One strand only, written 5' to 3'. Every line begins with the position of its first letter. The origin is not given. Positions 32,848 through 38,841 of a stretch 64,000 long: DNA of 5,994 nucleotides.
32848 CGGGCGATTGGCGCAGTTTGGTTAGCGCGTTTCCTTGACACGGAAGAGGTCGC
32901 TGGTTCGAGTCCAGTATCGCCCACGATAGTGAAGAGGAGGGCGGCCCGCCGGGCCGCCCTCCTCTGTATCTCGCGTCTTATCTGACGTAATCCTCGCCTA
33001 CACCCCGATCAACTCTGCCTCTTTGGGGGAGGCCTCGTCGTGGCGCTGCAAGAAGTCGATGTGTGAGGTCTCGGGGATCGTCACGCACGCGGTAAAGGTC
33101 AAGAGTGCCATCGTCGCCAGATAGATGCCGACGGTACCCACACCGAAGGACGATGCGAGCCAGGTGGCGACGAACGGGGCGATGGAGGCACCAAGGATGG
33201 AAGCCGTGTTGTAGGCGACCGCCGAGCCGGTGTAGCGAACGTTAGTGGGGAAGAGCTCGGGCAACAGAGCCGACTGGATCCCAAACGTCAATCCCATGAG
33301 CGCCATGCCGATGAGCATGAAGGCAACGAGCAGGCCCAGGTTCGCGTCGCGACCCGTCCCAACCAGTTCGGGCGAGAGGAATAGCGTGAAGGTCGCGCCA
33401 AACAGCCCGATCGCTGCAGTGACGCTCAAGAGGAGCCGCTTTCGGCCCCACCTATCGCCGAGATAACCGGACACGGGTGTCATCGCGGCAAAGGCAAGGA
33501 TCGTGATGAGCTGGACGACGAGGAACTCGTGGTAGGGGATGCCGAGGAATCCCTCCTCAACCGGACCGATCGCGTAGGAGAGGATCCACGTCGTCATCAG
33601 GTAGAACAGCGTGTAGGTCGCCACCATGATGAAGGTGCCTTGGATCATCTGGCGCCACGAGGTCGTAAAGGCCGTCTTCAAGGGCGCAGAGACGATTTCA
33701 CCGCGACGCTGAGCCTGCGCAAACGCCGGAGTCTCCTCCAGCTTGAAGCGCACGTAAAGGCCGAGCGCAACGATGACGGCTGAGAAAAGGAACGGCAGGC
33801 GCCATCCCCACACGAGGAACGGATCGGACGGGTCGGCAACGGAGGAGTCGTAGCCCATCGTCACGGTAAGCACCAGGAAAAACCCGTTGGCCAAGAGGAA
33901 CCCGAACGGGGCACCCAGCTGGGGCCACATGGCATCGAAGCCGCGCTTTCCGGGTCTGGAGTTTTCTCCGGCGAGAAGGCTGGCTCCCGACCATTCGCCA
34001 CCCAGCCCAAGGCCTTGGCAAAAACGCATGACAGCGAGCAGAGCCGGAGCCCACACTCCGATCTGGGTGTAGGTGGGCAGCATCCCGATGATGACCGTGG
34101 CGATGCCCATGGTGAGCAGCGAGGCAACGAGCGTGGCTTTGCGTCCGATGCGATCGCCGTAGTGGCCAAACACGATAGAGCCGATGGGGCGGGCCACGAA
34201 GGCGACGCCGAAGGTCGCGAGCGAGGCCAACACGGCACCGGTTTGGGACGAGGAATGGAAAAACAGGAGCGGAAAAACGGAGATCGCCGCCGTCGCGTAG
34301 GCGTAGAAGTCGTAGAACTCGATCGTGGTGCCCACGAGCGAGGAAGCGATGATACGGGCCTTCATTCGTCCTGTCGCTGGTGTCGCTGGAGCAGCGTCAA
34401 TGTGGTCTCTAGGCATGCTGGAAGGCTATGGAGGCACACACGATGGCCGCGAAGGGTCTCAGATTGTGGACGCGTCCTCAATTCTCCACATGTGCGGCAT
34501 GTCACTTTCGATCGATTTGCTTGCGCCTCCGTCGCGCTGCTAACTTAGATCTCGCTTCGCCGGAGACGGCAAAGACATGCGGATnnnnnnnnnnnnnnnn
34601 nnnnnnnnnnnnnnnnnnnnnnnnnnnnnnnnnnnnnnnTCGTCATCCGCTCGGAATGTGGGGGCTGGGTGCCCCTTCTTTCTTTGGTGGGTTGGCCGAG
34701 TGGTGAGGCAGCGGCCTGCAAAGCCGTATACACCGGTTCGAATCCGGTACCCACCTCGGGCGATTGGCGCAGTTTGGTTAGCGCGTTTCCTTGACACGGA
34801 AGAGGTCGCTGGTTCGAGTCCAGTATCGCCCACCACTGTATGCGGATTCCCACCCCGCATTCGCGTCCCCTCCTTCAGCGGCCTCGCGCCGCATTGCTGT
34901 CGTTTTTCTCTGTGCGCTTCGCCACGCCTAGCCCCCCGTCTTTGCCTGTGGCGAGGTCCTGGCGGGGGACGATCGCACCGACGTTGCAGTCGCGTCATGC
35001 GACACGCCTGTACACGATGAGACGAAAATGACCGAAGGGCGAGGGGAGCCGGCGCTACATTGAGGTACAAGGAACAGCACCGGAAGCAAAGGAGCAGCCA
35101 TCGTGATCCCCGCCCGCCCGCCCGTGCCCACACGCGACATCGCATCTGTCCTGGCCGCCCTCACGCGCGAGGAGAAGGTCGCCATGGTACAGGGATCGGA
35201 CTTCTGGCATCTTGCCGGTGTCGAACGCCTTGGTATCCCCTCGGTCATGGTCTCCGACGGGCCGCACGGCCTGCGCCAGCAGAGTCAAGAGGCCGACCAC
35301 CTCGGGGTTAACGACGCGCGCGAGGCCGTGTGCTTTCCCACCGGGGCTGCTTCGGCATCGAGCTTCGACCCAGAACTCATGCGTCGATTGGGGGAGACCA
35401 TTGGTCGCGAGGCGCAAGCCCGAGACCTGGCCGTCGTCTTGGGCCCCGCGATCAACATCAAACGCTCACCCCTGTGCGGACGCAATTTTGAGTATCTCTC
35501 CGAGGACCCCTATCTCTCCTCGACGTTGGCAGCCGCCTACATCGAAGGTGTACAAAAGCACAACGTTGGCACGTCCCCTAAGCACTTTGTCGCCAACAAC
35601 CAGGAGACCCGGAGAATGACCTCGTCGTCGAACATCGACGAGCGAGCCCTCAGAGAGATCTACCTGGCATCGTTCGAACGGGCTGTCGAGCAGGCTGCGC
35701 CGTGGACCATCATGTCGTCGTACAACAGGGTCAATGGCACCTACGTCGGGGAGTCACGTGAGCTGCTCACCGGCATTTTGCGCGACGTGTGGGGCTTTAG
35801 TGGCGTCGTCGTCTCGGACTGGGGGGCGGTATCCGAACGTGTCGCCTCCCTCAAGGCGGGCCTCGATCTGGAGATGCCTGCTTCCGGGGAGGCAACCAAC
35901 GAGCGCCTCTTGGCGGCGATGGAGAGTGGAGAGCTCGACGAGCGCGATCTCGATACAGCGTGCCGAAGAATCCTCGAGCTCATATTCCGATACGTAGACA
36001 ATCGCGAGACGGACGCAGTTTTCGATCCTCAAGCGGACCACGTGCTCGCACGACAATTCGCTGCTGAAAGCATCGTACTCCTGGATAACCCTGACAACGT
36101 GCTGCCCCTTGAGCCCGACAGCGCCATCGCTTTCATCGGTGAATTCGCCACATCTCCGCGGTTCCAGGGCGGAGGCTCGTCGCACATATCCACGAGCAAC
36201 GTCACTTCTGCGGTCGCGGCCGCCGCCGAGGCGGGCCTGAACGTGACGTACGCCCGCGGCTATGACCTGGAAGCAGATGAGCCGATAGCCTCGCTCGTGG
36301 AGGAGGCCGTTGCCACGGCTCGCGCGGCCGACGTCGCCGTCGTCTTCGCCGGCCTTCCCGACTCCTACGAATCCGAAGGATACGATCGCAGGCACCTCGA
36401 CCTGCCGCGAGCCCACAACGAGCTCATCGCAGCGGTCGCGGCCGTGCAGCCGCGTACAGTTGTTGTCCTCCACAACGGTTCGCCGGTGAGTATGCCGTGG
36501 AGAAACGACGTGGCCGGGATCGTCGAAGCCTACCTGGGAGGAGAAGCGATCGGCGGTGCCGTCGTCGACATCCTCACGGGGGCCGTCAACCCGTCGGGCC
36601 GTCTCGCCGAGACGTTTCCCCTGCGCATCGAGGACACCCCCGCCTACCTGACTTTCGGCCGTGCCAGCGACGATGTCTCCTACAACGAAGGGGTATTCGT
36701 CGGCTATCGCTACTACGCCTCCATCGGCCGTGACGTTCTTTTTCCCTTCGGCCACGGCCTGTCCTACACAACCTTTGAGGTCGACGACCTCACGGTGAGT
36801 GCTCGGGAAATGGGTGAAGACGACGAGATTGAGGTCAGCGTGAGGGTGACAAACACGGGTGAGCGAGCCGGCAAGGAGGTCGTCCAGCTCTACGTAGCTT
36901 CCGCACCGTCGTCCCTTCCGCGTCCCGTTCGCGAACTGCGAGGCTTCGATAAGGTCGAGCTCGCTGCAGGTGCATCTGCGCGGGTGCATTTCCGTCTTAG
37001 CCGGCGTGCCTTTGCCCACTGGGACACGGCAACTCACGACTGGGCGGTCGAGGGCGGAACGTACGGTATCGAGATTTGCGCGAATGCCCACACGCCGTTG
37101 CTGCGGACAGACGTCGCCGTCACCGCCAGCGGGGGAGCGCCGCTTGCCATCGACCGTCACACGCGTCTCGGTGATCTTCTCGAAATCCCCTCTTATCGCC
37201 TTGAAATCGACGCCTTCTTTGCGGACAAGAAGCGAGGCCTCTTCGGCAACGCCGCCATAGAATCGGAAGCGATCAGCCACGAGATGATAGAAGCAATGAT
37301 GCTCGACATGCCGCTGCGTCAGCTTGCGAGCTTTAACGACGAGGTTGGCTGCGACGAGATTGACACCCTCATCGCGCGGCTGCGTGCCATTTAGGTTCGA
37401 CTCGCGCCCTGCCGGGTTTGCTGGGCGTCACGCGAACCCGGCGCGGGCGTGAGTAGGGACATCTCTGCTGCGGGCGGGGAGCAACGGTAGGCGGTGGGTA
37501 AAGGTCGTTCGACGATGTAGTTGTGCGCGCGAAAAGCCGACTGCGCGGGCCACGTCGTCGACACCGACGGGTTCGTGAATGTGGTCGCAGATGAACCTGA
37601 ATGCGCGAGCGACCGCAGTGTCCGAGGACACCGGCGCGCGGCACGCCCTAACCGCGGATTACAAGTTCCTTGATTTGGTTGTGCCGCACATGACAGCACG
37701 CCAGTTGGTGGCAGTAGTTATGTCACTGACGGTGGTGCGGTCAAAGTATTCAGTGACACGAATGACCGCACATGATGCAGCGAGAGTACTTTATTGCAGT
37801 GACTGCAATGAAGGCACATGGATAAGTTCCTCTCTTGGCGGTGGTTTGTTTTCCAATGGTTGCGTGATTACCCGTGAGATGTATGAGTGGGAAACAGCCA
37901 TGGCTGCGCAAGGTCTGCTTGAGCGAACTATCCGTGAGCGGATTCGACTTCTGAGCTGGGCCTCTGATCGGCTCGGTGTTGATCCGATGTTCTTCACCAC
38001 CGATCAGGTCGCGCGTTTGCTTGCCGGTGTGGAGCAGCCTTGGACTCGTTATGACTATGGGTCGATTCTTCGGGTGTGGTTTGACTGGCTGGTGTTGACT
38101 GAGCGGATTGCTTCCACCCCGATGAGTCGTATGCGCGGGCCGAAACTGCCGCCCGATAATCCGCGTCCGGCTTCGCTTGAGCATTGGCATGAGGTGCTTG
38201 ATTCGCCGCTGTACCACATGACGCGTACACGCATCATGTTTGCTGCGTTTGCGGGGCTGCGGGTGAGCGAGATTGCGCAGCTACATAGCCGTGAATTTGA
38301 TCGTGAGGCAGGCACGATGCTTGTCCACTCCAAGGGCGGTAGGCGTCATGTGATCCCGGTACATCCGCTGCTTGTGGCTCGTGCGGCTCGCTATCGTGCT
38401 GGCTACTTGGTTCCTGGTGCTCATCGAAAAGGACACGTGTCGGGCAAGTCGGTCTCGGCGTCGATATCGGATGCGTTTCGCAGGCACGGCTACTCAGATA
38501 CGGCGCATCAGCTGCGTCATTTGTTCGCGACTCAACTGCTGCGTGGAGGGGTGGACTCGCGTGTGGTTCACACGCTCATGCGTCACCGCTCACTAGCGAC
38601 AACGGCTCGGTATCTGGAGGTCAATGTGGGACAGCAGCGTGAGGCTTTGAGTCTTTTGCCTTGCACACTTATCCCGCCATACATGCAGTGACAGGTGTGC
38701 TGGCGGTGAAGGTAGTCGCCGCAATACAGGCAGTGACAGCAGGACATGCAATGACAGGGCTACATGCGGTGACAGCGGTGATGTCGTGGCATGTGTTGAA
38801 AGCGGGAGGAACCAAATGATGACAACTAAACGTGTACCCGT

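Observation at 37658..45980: ~8.3 kb lower-GC integrated element (int, iterons, parA, SagB cluster) inserted in the chromosome backbone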

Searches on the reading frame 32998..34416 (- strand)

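Call 30: search_protein_families(library=pfam, proteins=[window:32998-34416:-], max_evalue=1)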
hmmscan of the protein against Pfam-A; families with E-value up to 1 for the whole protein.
window:32998-34416:- (472 aa): 2 families
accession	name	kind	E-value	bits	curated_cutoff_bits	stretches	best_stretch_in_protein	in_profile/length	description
PF00083.30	Sugar_tr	-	4.4e-40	138.4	22.3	1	28-455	7-445/452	Sugar (and other) transporter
PF07690.21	MFS_1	-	4.5e-37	128.2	33.4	2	37-414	12-347/347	Major Facilitator Superfamily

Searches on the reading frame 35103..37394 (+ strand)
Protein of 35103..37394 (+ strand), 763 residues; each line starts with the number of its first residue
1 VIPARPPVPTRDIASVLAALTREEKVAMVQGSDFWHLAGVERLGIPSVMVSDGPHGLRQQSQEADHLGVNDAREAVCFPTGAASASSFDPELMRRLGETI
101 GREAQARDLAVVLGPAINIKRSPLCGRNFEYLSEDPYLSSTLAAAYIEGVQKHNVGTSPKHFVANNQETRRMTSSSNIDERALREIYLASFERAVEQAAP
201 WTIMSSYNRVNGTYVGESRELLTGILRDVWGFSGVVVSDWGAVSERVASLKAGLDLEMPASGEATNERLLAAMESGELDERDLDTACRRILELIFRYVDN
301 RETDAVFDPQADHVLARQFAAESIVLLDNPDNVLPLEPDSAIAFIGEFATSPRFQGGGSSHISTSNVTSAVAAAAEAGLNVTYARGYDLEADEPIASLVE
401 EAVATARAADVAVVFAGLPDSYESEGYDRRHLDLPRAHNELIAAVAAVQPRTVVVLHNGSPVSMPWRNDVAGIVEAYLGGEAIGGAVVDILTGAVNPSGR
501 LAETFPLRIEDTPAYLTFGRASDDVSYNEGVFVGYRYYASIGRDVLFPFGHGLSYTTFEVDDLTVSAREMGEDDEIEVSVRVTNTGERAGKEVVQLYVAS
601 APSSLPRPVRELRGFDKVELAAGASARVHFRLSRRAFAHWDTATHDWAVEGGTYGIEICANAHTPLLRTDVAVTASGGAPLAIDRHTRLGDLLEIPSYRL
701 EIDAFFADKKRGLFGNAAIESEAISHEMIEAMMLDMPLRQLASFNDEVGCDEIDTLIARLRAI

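Call 13: find_encoding_contigs(protein=window:35103-37394:+, flank=10000, max_places=10)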
Protein window:35103-37394:+ (763 aa): 3 contigs read that carry it; 3 places shown.
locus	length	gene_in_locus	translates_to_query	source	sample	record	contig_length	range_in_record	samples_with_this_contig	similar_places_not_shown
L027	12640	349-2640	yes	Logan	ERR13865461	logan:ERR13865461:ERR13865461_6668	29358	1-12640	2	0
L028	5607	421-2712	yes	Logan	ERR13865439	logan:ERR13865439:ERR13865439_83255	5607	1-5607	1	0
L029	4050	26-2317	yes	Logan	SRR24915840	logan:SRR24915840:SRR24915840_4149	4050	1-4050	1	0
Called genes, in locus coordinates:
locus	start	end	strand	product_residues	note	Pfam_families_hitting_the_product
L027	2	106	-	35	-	?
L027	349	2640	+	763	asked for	PF00933:Glyco_hydro_3, PF01915:Glyco_hydro_3_C, PF14310:Fn3-like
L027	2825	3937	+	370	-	PF00589:Phage_integrase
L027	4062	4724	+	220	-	PF10609:ParA (faint), PF13614:AAA_31, PF01656:CbiA, PF09140:MipZ (faint), PF13614:AAA_31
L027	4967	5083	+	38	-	-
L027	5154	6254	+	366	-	-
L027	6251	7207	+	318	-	PF00881:Nitroreductase (weak)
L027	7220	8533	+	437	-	PF01554:MatE (weak)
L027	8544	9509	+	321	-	-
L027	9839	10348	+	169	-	-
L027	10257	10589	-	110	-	-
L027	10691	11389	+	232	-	-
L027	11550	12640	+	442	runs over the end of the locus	PF03051:Peptidase_C1_2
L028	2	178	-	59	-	?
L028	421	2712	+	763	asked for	PF00933:Glyco_hydro_3, PF01915:Glyco_hydro_3_C, PF14310:Fn3-like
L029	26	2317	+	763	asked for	PF00933:Glyco_hydro_3, PF01915:Glyco_hydro_3_C, PF14310:Fn3-like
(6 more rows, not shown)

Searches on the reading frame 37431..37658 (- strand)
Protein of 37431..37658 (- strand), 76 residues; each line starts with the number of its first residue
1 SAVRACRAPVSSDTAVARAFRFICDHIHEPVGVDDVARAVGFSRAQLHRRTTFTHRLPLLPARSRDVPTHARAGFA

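Call 30: search_protein_families(library=pfam, proteins=[window:37431-37658:-], max_evalue=1)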
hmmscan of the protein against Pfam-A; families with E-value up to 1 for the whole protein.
seq(76 aa): 2 families
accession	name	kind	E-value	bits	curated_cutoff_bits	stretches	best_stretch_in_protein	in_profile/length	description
PF00165.29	HTH_AraC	-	0.00092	19.7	26.6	1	23-50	1-28/42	Bacterial regulatory helix-turn-helix proteins, AraC family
PF13404.12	HTH_AsnC-type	-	0.33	11.3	27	1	35-51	22-38/42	AsnC-type helix-turn-helix domain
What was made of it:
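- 37395..37651 (-): GC-rich remnant of an AraC-family regulator gene (first HTH plus tail). It is frameshifted and internally deleted, and it abuts the left edge of the island. It gives a weak PF00165 HTH_AraC hit, E = 9e-4, below the family cut-off (call 30).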

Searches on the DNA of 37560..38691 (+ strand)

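Call 93: search_rna_families(source=L045, start=1, end=200, threshold=evalue, max_evalue=10, show_alignments=2)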
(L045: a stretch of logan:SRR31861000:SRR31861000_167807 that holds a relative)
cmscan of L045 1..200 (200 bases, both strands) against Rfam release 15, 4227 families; matches with E-value up to 10: 8.
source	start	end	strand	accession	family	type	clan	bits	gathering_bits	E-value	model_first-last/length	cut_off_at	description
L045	78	176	-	RF01016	mir-584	Gene; miRNA;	-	23.7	80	0.0081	1-97/97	no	mir-584 microRNA precursor family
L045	42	101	-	RF00382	DnaX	Cis-reg; frameshift_element;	-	15.2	35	0.32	1-65/65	no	DnaX ribosomal frameshifting element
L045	103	149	-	RF04131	mir-2032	Gene; miRNA;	-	15.2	100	2.5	1-77/77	no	mir-2032 microRNA precursor family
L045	1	73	-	RF00005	tRNA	Gene; tRNA;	CL00001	14.9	29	1.4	1-63/71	3'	tRNA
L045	1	57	-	RF01684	mascRNA-menRNA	Gene;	-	14.5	42.5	1.8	1-49/56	3'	MALAT1-associated small cytoplasmic RNA/MEN beta RNA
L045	107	124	+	RF01340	CRISPR-DR29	Gene; CRISPR;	-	13.5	39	3.6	1-37/37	no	CRISPR RNA direct repeat element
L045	1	82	+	RF00690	MIR408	Gene; miRNA;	-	13.4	64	1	21-126/126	5'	MIR408 microRNA precursor family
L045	1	25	-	RF01954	SOX2OT_exon4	Gene; lncRNA;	-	10.8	40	4.8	1-25/109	3'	SOX2 overlapping transcript exon 4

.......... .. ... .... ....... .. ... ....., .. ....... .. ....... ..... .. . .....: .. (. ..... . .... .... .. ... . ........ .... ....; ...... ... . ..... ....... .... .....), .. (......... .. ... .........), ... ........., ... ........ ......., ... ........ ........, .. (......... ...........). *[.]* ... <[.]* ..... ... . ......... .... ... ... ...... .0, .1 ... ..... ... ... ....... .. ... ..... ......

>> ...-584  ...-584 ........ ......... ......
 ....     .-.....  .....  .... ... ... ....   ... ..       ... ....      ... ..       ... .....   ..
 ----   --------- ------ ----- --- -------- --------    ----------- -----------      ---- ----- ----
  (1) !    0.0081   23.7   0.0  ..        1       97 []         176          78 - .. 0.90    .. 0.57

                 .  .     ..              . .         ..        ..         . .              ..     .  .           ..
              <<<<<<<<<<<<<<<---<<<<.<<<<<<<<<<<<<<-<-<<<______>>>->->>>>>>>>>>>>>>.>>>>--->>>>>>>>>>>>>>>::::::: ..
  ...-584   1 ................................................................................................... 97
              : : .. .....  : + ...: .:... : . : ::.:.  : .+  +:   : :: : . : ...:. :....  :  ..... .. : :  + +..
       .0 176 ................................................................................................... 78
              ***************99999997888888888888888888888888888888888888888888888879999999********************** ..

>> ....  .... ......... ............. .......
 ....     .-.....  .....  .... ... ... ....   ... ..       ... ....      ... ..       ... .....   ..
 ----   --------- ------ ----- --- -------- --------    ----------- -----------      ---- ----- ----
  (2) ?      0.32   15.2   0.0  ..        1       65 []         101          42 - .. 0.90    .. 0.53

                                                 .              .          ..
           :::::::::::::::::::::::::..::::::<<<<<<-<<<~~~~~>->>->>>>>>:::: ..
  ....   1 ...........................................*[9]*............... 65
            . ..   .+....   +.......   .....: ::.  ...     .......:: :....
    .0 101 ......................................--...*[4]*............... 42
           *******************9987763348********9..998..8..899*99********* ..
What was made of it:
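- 37652..37681 (.): Conserved end block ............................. It is the candidate integrase core or att-derived junction and defines the left end of the mobile-element remnant. The tRNA call in L045 is weak: 14.9 bits, E = 1.4, truncated (call 93).
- The tRNA-like reading of the L045 end is below threshold (call 93).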

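Call 94: search_rna_families(source=window, start=37560, end=37760, threshold=evalue, max_evalue=10, show_alignments=2)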
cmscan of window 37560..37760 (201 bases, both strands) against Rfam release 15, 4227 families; matches with E-value up to 10: 3.
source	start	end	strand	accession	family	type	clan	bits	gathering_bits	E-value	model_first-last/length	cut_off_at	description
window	37683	37760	+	RF03536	Flavi_TBFV_xrRNA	Cis-reg;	-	17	46.5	0.24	1-89/89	no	Tick-borne Flavivirus exoribonuclease-resistant RNA element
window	37631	37709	-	RF02369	h2cR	Gene; sRNA;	-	14.8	70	1.9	1-137/137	no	h2cR sRNA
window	37610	37668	+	RF02339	GlsR17_miR2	Gene; snRNA; snoRNA; CD-box;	-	13.2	84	3.6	1-63/63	no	Giardia snoRNA GlsR17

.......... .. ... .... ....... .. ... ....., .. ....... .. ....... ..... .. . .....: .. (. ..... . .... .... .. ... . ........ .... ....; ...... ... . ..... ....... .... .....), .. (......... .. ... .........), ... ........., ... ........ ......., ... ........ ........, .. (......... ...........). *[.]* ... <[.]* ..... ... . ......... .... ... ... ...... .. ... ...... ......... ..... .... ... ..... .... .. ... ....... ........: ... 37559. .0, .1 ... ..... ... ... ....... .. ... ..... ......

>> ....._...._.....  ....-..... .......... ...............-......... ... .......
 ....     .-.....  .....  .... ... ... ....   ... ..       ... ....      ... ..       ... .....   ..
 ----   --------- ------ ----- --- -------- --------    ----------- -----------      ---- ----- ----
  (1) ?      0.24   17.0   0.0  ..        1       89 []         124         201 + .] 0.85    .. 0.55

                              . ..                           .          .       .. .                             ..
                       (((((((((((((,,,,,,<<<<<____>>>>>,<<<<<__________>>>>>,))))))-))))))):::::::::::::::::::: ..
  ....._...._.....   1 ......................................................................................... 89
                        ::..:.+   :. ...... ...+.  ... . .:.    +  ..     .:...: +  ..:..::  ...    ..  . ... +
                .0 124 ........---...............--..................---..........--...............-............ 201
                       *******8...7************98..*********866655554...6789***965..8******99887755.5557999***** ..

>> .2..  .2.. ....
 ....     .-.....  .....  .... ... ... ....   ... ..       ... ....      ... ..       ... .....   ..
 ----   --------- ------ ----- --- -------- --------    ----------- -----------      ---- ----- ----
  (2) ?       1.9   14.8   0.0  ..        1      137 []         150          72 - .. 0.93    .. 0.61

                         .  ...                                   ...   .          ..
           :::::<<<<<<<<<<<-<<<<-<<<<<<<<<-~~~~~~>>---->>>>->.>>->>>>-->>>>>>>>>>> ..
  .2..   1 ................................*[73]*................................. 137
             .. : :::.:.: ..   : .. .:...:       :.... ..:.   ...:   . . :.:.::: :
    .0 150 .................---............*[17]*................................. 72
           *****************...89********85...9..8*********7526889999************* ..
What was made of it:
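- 37652..37681 (.): No tRNA call is made in the window (call 94).
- Tried and rejected: An Rfam search of the left junction found no tRNA in the window (call 94) and only a sub-threshold, truncated tRNA match in L045 (call 93).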
